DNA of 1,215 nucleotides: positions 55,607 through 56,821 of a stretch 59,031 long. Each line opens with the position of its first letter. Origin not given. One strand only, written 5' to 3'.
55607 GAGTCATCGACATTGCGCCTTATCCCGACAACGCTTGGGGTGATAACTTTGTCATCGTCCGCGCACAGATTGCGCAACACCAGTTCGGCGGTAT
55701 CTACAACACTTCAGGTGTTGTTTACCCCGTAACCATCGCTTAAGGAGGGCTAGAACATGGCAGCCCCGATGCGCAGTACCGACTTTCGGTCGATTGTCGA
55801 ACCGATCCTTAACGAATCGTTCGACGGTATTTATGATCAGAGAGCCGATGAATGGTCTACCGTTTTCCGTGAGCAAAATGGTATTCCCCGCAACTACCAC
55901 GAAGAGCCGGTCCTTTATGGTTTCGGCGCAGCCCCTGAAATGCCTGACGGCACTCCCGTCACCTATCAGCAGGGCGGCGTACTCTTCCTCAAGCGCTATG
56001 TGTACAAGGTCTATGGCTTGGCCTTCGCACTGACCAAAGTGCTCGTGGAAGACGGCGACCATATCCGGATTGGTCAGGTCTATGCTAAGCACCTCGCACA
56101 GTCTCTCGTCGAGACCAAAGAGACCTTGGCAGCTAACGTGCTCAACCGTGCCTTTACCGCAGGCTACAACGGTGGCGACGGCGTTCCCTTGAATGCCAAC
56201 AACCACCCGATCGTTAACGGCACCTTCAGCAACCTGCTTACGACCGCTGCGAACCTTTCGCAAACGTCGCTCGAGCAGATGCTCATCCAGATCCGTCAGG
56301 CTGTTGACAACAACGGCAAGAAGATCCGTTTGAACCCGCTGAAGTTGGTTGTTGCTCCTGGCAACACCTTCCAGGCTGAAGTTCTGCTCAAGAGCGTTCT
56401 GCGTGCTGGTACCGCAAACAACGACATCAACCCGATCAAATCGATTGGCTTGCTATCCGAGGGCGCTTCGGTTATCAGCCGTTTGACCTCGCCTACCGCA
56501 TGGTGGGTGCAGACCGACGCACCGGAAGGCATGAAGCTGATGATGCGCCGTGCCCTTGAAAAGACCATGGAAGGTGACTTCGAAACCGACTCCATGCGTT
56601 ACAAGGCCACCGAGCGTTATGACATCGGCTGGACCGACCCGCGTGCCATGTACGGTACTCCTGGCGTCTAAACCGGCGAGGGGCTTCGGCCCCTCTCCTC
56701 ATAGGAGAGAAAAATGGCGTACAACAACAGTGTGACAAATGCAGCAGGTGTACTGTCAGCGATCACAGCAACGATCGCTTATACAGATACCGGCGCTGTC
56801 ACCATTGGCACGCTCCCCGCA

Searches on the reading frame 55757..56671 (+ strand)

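Call 3: search_protein_families(library=pfam, proteins=[window:55757-56671:+], max_evalue=1)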
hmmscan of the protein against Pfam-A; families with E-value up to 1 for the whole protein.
window:55757-56671:+ (304 aa): 2 families
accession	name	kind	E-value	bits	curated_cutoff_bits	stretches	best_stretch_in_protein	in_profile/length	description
PF25209.1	Phage_capsid_4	-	2.1e-12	48.3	27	1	6-299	5-260/262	Phage capsid protein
PF10124.15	Mu-like_gpT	-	2.4e-06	27.6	20.1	1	164-223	217-276/289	Mu-like prophage major head subunit gpT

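Call 4: search_protein_families(library=phrogs, proteins=[window:55757-56671:+], max_evalue=0.01)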
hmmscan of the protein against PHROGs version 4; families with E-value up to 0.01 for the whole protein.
window:55757-56671:+ (304 aa): 3 families
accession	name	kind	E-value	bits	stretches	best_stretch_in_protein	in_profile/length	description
phrog_4523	-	head and packaging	1.5e-12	48.1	1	113-303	458-643/644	major head and protease protein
phrog_133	-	head and packaging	2.5e-10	40.6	1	7-253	380-613/668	head maturation protease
phrog_371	-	head and packaging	1.6e-09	38.5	1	165-223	233-291/303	major head protein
